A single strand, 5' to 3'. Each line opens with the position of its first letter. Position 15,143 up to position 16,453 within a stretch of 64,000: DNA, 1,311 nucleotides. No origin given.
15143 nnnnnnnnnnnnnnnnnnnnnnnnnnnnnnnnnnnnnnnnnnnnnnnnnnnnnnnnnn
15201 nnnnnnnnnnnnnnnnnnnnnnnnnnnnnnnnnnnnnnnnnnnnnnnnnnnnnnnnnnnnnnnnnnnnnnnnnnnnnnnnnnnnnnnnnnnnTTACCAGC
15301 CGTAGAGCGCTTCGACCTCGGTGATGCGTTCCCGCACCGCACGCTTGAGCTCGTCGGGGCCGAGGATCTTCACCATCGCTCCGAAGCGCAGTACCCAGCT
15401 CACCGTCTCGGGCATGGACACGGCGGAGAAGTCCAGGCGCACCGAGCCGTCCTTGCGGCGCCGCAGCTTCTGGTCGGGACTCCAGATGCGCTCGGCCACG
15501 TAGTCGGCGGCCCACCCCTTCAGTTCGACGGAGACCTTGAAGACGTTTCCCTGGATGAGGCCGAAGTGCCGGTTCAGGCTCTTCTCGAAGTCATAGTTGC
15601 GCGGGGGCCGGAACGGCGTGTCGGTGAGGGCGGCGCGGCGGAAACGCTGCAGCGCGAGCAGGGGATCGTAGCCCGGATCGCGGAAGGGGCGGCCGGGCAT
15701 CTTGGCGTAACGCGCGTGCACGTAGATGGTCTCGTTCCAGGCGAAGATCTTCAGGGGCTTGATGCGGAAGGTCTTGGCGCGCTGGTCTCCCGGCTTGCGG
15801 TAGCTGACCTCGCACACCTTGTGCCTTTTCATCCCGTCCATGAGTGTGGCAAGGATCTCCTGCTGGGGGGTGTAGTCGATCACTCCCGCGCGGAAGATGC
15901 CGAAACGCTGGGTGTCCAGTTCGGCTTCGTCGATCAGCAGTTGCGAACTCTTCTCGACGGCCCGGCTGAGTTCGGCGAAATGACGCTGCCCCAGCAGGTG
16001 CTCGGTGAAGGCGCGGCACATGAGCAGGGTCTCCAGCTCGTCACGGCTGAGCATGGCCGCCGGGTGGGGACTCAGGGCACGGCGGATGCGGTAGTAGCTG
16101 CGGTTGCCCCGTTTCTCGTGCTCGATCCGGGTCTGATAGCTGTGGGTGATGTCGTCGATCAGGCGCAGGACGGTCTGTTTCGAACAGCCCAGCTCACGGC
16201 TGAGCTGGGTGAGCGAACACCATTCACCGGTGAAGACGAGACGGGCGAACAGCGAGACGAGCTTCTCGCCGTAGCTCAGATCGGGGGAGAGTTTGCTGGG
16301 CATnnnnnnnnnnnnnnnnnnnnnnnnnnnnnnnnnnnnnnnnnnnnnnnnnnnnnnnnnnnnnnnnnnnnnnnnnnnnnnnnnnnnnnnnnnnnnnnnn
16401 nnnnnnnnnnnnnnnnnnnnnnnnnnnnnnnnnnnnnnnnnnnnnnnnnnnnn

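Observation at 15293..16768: WYL-domain regulator preceded by a 466-bp non-coding tract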

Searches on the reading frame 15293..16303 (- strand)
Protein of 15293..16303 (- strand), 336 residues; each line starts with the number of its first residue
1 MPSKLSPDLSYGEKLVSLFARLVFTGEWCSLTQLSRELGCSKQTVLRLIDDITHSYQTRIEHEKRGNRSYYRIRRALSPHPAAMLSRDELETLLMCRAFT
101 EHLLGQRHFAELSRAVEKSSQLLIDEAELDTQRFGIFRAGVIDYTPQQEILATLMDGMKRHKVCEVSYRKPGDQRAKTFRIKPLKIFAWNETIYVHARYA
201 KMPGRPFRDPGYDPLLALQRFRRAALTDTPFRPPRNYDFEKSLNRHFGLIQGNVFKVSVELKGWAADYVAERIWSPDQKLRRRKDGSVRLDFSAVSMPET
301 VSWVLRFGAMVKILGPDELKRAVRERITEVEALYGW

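Call 10: find_homologous_proteins(query=window:15293-16303:-)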
Query window:15293-16303:- (336 aa): 754 proteins with E <= 0.001 among 2940 candidates; the best 120 are listed.
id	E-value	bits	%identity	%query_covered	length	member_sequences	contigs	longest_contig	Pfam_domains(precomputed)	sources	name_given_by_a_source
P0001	8.6e-226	766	100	100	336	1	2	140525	PF13280.13,PF25583.2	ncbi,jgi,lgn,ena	-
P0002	2.5e-189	647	84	100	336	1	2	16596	PF13280.13,PF25583.2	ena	-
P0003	2.8e-184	630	86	95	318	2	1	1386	PF13280.13,PF25583.2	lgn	-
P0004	2.0e-130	453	59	99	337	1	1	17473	PF13280.13,PF25583.2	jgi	-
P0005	8.8e-129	448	58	100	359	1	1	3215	PF13280.13,PF25583.2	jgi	jgi:hypothetical protein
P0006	6.6e-127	441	59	99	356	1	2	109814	PF13280.13,PF25583.2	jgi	jgi:predicted DNA-binding transcriptional regulator YafY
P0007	7.7e-126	438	58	99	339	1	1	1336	PF25583.2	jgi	jgi:predicted DNA-binding transcriptional regulator YafY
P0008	5.0e-124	432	58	99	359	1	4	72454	PF13280.13,PF25583.2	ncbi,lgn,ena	-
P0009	6.0e-124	432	56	99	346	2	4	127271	PF13280.13,PF25583.2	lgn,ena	-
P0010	4.2e-123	429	54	100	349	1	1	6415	PF13280.13,PF25583.2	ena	-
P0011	9.6e-123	428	56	99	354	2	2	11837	PF13280.13,PF25583.2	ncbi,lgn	-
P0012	3.4e-121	423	55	99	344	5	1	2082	PF13280.13,PF25583.2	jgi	jgi:predicted DNA-binding transcriptional regulator YafY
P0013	7.3e-121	422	55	99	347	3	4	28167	PF13280.13,PF25583.2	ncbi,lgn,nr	ncbi:MAG: WYL domain-containing protein [Candidatus Krumholzibacteria bacterium]|nr:WYL domain-conta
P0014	1.0e-120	421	56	99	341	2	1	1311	PF13280.13,PF25583.2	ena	-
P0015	1.4e-120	421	55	99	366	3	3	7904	PF13280.13,PF25583.2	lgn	-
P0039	1.4e-107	378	52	98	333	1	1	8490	PF08279.19,PF13280.13,PF25583.2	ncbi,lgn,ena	-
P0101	9.4e-100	352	50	100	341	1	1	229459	PF25583.2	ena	-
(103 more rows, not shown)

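Call 11: find_encoding_contigs(protein=P0002, flank=6000, max_places=3)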
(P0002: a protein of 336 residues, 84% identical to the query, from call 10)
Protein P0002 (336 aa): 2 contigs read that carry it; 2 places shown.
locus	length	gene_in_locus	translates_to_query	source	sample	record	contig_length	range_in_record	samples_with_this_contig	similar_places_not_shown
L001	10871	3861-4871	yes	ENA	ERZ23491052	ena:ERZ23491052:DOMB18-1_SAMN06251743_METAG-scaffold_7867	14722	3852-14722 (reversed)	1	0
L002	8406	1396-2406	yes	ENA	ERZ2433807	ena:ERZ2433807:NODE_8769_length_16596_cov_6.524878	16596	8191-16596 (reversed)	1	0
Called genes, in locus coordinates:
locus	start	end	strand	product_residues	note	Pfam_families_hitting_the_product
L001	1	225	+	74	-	?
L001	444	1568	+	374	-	PF03590:AsnA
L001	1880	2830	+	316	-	-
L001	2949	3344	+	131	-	-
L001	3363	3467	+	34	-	-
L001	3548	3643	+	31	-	-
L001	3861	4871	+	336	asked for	PF13280:WYL (weak), PF25583:WCX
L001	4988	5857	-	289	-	PF01557:FAA_hydrolase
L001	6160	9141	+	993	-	-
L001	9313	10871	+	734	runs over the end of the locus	PF13860:FlgD_ig (faint)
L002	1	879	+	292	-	?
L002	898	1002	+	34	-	-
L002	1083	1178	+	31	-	-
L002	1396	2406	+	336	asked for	PF13280:WYL (weak), PF25583:WCX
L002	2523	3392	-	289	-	PF01557:FAA_hydrolase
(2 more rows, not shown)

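Call 12: find_encoding_contigs(protein=P0006, flank=6000, max_places=2)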
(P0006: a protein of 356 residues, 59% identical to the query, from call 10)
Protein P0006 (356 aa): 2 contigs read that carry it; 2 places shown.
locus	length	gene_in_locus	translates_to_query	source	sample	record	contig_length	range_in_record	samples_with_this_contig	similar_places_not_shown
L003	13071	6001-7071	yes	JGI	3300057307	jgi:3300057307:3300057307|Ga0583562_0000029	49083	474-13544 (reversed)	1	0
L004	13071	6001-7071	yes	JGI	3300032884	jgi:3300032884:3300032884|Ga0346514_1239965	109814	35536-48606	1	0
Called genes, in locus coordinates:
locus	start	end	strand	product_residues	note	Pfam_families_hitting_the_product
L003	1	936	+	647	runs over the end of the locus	PF13589:HATPase_c_3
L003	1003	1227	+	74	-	-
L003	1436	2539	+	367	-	PF13784:Fic_N, PF02661:Fic, PF21248:SoFic-like_C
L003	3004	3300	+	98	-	PF14487:DarT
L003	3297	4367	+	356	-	PF01661:Macro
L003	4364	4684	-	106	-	PF01381:HTH_3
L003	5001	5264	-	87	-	PF18389:TrmO_C (weak), PF05016:ParE_toxin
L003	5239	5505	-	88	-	PF02604:PhdYeFM_antitox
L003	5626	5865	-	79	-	-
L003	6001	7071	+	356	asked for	PF13280:WYL (weak), PF25583:WCX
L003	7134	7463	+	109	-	PF01230:HIT, PF11969:DcpS_C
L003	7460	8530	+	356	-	PF01844:HNH (weak)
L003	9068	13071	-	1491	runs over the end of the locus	?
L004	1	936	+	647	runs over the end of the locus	PF13589:HATPase_c_3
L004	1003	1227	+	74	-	-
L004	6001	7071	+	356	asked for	PF13280:WYL (weak), PF25583:WCX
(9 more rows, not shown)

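Call 13: find_encoding_contigs(protein=P0009, flank=6000, max_places=2)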
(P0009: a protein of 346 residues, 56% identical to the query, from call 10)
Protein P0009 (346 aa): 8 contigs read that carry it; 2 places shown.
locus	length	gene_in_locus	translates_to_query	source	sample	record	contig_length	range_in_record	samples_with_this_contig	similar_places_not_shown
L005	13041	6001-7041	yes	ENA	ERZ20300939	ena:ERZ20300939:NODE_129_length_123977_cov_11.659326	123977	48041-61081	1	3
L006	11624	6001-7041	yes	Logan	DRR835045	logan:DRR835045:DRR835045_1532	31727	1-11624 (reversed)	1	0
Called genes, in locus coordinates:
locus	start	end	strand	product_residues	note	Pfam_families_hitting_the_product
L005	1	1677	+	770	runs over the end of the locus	PF17152:CHASE8, PF00672:HAMP, PF00512:HisKA, PF02518:HATPase_c, PF00072:Response_reg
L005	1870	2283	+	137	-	PF14760:Rnk_N, PF01272:GreA_GreB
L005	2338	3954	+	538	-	-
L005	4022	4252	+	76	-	PF13560:HTH_31, PF01381:HTH_3, PF13443:HTH_26, PF12844:HTH_19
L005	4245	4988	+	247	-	-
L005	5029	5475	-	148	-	-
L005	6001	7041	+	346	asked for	PF13280:WYL (weak), PF25583:WCX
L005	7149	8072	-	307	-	PF03783:CsgG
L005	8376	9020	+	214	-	PF06940:DUF1287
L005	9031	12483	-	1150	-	PF00932:LTD, PF13290:CHB_HEX_C_1, PF13287:Fn3_assoc, PF08757:CotH, PF13860:FlgD_ig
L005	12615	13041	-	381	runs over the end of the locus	PF13472:Lipase_GDSL_2 (faint), PF16822:ALGX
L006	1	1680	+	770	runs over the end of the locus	PF17152:CHASE8, PF00672:HAMP, PF00512:HisKA, PF02518:HATPase_c, PF00072:Response_reg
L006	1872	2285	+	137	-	PF14760:Rnk_N, PF01272:GreA_GreB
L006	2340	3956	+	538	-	-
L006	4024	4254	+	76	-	PF13560:HTH_31, PF01381:HTH_3, PF13443:HTH_26, PF12844:HTH_19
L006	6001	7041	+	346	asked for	PF13280:WYL (weak), PF25583:WCX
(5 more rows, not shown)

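Call 19: find_related_loci(query=A2, collection=genome_contigs, flank=6000)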
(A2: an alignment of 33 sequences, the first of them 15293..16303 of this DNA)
Query A2 (336 aa) in genome_contigs; peptide patterns used: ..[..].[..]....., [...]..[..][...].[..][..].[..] (x = any residue, [..] = any of these).
146 stretches matched a pattern; 91 encode a relative of the query (tblastn E <= 1e-3); the best 80 are kept; 80 distinct loci.
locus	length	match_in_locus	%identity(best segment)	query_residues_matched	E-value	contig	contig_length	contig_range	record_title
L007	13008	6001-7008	85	1-336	0e+0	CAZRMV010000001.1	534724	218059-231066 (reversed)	MAG TPA_asm: uncultured bacterium isolate binchicken_co172_156 genome assembly, contig: NODE_1_length_534724_cov_83.3044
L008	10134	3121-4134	58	1-334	2e-130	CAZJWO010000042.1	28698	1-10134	MAG TPA_asm: uncultured Fibrobacteraceae bacterium isolate binchicken_co43_63 genome assembly, contig: NODE_2645_length_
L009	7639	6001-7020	56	1-334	1e-128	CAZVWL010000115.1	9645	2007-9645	MAG TPA_asm: uncultured Fibrobacteraceae bacterium isolate SRP093185_co1_110 genome assembly, contig: NODE_5231_length_9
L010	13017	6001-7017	55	1-334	2e-122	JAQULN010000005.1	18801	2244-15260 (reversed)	MAG: Candidatus Krumholzibacteriia bacterium isolate STD1_131 NODE_6722_length_18801_cov_2.421120_Sandtown_D1, whole gen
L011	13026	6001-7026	54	1-334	7e-120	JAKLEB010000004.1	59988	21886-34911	MAG: Candidatus Krumholzibacteriota bacterium isolate RA.bin123 RA.bin123_4, whole genome shotgun sequence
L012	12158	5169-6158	51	1-334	2e-113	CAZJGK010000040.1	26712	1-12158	MAG TPA_asm: uncultured Fibrobacteraceae bacterium isolate binchicken_co150_663 genome assembly, contig: NODE_3827_lengt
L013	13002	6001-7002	52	1-334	4e-113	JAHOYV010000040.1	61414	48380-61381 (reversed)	MAG: Gemmatimonadales bacterium isolate CORE_19_RING_Bin_00004 c_000000000051, whole genome shotgun sequence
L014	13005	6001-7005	54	1-335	2e-112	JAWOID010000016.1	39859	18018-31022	MAG: Candidatus Krumholzibacteriia bacterium isolate CWP5-2.bin.118 k191_2426018, whole genome shotgun sequence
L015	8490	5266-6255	52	5-334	5e-113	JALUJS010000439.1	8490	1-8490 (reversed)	MAG: Candidatus Krumholzibacteriia bacterium isolate S144_metabat2_scaf2bin.036 S144_NODE_5023_length_8490_cov_1.689705,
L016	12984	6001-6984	51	8-335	2e-112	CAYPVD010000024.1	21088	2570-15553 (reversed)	MAG TPA_asm: uncultured Fibrobacteraceae bacterium isolate binchicken_co256_236 genome assembly, contig: NODE_4981_lengt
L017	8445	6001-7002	51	1-334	3e-111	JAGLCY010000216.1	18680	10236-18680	MAG: Candidatus Krumholzibacteriia bacterium isolate SW_4_19 ROV167.bin.19.fa_216, whole genome shotgun sequence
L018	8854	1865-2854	51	5-334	5e-111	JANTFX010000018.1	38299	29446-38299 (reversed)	MAG: Candidatus Krumholzibacteriia bacterium isolate bin10023 c_000000000598, whole genome shotgun sequence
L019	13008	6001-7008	53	1-334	8e-109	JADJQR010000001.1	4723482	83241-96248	MAG: bacterium isolate Fred_18-Q3-R57-64_MAXAC.288 tig00000189-10-47221210, whole genome shotgun sequence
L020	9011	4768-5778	53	1-335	9e-109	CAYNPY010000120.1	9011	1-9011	MAG TPA_asm: uncultured Fibrobacteraceae bacterium isolate SRP239054_co1_159 genome assembly, contig: NODE_6298_length_9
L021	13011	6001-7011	52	1-335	1e-108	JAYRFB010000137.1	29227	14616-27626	MAG: Candidatus Krumholzibacteriia bacterium isolate SH_SHASGE3bin.21 k141_713701, whole genome shotgun sequence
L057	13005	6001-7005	44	1-335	2e-97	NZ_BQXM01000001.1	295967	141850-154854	Desulforhabdus sp. TSK scaffold001, whole genome shotgun sequence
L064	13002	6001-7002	45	1-334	3e-92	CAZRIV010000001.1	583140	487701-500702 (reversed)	MAG TPA_asm: uncultured Bacteriovoracaceae bacterium isolate binchicken_co204_164 genome assembly, contig: NODE_8_length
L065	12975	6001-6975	45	1-335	2e-92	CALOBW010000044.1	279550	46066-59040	MAG: uncultured Thermodesulfobacteriota bacterium isolate LOGT_bin.0174 genome assembly, contig: contig_47460, whole gen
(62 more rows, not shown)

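Call 28: search_protein_families(library=padloc, proteins=[window:15293-16303:-, L057:3705-5963:-], max_evalue=0.01)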
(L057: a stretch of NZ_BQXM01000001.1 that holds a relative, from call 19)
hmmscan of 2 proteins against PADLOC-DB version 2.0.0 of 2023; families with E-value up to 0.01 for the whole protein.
window:15293-16303:- (336 aa): 4 families
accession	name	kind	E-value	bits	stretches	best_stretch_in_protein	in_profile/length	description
PDLC01652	WYL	-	2e-23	81.5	1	141-328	10-159/162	"CAS-I,CAS-II,CAS-III,CAS-IV,CAS-V,CAS-VI; associated_signaling"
PDLC01457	WYL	-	4.9e-17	60.3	1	14-319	5-229/229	"CAS-I,CAS-II,CAS-III,CAS-IV,CAS-V,CAS-VI; associated_signaling"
PDLC01766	Cas3c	-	7.1e-13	45.7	1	21-335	15-317/1009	-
PDLC01875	CARF3--CARF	-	0.0011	16.8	1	21-73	153-203/219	-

L057:3705-5963:- (752 aa): 10 families
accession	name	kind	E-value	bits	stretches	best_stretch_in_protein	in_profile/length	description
PDLC02196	IetA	-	3e-32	110.5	2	517-668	99-250/374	-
PDLC02195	IetA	-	2.3e-30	104.2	2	513-667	110-264/395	-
PDLC04232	IetA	-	8.9e-25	85.8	2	543-669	116-245/330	-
PDLC04231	IetA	-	3.5e-18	64.3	2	533-669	109-246/262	-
PDLC00914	TRIP13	-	1e-15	56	1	547-668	75-216/302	TRIP13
PDLC04140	mad8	-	1.1e-12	46.2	1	291-320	26-55/314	mads_8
PDLC00915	TRIP13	-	1.2e-10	39.3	2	295-316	66-87/302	TRIP13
PDLC03838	DolB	-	2.4e-09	34.9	2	270-317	144-191/375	-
PDLC01515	Csx3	-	0.00059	17.5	0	543-569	6-32/183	"CAS-I,CAS-III; associated"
PDLC01045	Csx3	-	0.005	14.1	0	285-316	100-131/286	Csx3-AAA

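Call 32: search_solved_structures(query=A2, max_evalue=0.01)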
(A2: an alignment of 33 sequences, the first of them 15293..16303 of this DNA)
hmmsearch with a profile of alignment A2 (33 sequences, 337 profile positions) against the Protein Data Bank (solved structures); distinct sequences matched with E-value up to 0.01: 7.
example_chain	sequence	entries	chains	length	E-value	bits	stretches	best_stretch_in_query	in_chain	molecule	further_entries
8tp8_A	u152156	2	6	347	1.1e-09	41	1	216-333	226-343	DeoR-family transcriptional regulator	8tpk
9pfq_Q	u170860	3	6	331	1.5e-09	40.4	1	216-333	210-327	WYL domain-containing protein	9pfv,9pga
7tzv_A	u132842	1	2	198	2.2e-09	39.9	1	216-334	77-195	WYL domain-containing protein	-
7u02_B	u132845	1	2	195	2.3e-09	39.9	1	216-334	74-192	WYL domain-containing protein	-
9cu3_B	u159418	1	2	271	5e-09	38.8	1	216-333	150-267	WYL domain-containing protein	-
7p5x_AX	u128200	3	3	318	0.0001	24.6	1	274-335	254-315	PafC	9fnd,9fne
3nqo_A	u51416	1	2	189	0.0016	20.6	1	13-69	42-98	MarR-family transcriptional regulator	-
